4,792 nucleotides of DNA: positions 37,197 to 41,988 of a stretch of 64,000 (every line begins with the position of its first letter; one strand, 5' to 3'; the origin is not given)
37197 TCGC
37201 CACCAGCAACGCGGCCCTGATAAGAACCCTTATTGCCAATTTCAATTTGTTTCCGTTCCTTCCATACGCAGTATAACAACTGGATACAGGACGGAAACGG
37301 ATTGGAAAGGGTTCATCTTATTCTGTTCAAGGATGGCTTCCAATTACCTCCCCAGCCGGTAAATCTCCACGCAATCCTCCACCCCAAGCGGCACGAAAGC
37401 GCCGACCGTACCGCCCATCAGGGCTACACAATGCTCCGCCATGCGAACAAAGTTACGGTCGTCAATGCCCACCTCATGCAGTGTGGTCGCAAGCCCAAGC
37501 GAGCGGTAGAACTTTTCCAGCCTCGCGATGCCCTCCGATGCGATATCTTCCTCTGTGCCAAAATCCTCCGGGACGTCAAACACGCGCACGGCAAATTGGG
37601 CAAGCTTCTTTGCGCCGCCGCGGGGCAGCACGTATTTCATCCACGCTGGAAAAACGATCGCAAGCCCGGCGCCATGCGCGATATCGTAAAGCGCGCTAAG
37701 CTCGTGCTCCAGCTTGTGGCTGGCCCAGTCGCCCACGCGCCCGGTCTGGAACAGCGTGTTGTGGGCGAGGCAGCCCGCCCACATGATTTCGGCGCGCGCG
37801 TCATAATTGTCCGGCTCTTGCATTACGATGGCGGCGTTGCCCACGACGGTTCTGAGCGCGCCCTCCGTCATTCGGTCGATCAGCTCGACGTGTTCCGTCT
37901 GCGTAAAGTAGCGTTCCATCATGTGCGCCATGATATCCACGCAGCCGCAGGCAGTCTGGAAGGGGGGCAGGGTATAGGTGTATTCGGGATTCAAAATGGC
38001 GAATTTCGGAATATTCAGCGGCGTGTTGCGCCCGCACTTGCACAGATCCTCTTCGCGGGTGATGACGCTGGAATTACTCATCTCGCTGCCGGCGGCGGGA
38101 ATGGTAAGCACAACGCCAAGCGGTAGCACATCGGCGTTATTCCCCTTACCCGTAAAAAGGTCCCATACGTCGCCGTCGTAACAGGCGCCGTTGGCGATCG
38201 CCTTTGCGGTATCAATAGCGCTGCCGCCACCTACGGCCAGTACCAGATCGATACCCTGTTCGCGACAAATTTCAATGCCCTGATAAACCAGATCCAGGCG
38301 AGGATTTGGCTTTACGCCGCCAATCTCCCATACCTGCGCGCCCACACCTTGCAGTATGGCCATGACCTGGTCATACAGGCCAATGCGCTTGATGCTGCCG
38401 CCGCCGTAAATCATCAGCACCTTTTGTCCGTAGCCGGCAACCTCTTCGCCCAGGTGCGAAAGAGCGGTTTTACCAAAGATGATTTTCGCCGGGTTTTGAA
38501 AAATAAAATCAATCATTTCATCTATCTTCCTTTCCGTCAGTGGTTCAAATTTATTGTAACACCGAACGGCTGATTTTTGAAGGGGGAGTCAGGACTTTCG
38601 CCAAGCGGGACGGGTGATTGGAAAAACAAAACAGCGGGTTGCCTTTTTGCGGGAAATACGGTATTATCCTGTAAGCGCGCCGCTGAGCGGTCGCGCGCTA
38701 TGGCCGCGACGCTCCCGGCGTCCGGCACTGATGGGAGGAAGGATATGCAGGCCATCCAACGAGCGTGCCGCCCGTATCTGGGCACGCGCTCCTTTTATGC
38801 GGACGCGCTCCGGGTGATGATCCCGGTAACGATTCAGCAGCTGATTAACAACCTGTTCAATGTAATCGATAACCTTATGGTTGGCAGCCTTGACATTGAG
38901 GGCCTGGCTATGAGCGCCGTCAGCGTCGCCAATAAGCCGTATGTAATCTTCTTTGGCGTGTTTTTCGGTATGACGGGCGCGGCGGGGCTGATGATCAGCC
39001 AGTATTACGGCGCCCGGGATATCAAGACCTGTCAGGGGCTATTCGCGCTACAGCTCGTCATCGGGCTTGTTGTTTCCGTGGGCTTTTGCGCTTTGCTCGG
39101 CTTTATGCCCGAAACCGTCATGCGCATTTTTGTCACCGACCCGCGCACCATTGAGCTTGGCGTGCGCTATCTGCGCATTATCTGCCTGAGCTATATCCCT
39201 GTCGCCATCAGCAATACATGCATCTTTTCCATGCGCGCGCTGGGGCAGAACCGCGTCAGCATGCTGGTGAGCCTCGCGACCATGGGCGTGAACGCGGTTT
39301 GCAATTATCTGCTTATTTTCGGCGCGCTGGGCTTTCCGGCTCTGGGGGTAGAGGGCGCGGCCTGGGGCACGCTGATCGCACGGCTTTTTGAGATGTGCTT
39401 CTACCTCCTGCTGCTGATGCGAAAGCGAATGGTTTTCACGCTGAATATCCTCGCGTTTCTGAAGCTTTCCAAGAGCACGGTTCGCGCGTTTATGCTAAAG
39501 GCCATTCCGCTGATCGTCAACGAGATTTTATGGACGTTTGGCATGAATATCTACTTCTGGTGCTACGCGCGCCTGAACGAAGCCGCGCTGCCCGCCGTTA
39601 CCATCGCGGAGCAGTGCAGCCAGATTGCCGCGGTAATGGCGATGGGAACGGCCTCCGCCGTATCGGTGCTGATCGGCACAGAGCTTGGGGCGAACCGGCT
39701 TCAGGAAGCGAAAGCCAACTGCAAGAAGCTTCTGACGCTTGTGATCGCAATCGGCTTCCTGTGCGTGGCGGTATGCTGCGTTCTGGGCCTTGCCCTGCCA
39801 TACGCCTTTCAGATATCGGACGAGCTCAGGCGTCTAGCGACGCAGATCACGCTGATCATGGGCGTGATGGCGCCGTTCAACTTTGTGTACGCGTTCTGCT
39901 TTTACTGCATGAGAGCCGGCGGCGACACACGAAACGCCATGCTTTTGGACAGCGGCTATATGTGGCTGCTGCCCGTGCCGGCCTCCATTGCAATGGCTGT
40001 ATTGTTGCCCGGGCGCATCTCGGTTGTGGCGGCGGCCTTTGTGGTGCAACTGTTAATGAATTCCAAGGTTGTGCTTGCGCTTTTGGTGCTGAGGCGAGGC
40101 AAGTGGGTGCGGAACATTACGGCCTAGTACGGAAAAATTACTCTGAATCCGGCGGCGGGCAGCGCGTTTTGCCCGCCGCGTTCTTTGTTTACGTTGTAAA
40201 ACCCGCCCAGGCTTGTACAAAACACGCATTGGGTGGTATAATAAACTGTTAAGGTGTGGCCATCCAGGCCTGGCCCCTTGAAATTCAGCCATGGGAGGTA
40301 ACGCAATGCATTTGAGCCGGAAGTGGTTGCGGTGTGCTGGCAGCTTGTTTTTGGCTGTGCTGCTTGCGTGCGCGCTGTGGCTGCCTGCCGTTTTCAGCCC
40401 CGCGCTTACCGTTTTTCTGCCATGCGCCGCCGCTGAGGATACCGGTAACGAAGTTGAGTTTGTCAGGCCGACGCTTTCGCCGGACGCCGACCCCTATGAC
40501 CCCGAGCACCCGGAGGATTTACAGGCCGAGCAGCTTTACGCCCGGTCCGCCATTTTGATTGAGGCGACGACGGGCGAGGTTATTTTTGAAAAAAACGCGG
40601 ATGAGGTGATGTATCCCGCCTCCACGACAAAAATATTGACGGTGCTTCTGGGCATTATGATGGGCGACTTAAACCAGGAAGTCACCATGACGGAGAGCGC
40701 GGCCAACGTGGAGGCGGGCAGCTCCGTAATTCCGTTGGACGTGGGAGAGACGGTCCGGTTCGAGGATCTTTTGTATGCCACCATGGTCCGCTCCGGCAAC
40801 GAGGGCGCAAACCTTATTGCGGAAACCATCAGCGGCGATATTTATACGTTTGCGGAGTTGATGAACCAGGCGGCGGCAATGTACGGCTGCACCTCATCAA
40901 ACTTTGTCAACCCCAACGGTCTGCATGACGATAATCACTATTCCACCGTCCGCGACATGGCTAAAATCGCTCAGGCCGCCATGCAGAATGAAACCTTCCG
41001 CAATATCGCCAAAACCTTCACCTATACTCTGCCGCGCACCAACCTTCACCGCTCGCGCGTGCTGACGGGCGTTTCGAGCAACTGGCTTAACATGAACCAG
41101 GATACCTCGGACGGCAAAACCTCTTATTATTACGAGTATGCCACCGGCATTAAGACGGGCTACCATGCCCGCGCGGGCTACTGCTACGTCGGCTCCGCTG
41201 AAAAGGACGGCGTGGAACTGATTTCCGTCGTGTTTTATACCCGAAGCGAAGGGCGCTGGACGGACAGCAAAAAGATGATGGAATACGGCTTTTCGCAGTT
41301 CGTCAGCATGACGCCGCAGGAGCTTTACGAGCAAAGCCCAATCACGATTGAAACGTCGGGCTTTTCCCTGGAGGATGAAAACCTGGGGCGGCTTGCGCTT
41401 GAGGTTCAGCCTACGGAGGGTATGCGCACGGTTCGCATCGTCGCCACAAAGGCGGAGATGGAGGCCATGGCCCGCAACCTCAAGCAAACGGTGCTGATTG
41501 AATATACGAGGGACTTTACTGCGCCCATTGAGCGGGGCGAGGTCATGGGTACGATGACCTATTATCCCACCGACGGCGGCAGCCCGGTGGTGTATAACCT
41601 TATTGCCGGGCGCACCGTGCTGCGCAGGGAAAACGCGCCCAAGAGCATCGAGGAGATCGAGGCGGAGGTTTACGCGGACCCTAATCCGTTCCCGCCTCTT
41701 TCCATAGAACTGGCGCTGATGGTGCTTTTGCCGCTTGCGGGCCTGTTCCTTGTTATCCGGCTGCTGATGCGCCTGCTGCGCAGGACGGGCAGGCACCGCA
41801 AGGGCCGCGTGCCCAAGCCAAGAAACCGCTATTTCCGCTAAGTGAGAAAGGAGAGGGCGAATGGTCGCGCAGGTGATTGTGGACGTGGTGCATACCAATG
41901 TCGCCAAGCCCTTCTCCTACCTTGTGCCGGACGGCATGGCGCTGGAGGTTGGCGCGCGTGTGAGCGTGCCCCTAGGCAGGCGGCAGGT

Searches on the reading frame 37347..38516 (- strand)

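Call 57: search_protein_families(library=pfam, proteins=[window:37347-38516:-], max_evalue=0.001)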
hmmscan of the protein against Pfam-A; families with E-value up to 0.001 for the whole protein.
window:37347-38516:- (390 aa): 3 families
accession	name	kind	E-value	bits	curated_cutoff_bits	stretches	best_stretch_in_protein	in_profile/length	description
PF00465.25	Fe-ADH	-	2.3e-44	151.4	31.3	1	9-177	1-168/168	Iron-containing alcohol dehydrogenase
PF25137.1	ADH_Fe_C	-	4.4e-35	121.6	27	1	188-387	1-191/194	Fe-containing alcohol dehydrogenase family, C-terminal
PF13685.12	Fe-ADH_2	-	4.9e-07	30.3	28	1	15-109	3-95/149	Iron-containing alcohol dehydrogenase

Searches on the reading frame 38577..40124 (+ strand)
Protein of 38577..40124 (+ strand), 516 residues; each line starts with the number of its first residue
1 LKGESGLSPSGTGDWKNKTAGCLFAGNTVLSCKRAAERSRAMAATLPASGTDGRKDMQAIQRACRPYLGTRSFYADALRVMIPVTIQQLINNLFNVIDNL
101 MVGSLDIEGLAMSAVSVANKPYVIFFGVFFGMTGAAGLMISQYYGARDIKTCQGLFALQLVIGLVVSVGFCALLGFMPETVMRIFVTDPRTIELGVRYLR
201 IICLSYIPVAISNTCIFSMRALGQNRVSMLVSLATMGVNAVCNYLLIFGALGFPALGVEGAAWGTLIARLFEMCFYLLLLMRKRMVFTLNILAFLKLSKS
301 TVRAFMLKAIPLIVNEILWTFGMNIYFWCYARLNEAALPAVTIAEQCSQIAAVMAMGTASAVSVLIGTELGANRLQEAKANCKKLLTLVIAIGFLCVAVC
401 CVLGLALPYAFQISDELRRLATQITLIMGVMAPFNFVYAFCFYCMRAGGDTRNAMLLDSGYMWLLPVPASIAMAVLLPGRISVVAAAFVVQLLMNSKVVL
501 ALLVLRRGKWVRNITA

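Call 57: search_protein_families(library=pfam, proteins=[window:38577-40124:+], max_evalue=0.001)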
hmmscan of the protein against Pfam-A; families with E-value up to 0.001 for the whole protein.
window:38577-40124:+ (516 aa): 1 family
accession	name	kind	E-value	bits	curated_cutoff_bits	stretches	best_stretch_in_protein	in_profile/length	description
PF01554.23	MatE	-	7.3e-41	140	24.9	2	83-245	1-161/161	MatE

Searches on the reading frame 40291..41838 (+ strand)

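Call 57: search_protein_families(library=pfam, proteins=[window:40291-41838:+], max_evalue=0.001)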
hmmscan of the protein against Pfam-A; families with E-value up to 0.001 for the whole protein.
window:40291-41838:+ (516 aa): 4 families
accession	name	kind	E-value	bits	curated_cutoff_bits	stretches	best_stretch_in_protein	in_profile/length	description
PF00768.25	Peptidase_S11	-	3.7e-48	164.5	27.6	1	78-315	6-235/239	D-alanyl-D-alanine carboxypeptidase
PF13354.11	Beta-lactamase2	-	5.3e-09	36.2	22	1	92-240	7-156/214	Beta-lactamase enzyme family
PF02113.21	Peptidase_S13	-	0.00021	20.6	22.8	1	80-123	12-57/444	D-Ala-D-Ala carboxypeptidase 3 (S13) family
PF00905.27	Transpeptidase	-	0.00072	19.3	22.1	0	103-148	36-81/299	Penicillin binding protein transpeptidase domain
